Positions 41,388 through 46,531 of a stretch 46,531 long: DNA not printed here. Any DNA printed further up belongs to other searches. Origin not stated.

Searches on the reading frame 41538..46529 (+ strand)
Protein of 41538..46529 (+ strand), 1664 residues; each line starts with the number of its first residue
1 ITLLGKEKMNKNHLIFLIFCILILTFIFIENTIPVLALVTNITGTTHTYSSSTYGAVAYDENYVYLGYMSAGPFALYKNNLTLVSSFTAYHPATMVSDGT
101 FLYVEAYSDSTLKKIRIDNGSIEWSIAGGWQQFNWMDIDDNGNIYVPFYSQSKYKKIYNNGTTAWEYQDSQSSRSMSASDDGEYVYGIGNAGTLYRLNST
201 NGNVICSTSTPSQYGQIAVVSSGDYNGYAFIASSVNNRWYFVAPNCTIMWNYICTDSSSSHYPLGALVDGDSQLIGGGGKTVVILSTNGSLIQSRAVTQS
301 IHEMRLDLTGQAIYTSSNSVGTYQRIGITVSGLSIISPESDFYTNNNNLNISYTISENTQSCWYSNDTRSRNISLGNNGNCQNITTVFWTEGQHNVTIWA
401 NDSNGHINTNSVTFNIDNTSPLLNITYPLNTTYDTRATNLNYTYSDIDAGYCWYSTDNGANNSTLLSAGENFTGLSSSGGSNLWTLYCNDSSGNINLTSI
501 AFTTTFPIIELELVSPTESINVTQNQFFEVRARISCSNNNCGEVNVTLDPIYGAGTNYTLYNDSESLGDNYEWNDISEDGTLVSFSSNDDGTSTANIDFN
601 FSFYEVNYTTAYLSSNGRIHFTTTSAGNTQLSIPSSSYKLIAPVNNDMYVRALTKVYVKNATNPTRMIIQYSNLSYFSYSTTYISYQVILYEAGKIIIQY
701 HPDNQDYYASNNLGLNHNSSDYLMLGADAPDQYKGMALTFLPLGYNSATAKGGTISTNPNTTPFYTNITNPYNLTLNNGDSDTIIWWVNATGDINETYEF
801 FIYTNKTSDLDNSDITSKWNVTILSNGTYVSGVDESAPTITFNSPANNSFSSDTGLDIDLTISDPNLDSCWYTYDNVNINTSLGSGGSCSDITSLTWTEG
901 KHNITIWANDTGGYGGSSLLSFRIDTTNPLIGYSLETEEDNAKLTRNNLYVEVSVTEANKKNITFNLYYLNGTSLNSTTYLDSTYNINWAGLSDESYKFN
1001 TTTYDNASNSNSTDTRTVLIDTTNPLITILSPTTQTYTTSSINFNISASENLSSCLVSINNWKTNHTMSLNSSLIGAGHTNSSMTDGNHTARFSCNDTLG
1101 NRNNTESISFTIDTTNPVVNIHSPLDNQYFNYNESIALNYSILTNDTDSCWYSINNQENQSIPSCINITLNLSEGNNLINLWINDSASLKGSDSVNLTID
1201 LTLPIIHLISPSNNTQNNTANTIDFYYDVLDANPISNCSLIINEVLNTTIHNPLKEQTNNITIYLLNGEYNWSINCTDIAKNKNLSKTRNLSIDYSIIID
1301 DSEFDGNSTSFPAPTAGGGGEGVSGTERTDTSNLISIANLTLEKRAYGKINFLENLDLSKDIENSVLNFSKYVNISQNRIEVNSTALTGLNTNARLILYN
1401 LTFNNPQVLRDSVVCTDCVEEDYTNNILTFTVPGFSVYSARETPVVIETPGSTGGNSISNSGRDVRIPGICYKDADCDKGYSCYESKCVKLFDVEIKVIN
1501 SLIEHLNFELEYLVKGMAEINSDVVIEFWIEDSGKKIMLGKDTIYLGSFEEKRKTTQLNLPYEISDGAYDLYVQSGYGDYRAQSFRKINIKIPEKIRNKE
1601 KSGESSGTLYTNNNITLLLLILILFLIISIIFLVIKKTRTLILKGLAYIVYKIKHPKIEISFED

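Call 7: search_protein_families(library=pfam, proteins=[window:41538-46529:+])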
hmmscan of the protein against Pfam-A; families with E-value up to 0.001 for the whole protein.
window:41538-46529:+ (1664 aa): 3 families
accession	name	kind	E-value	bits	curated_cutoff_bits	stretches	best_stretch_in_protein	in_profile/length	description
PF19077.6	Big_13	-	1.1e-11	45.5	27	1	1057-1114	45-102/102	Bacterial Ig-like domain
PF17957.7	Big_7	-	3.7e-05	24.7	24.1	0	1204-1254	1-44/70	Bacterial Ig domain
PF13360.13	PQQ_2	-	4.2e-05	23.7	27.6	0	159-306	11-155/233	Outer membrane protein assembly factor BamB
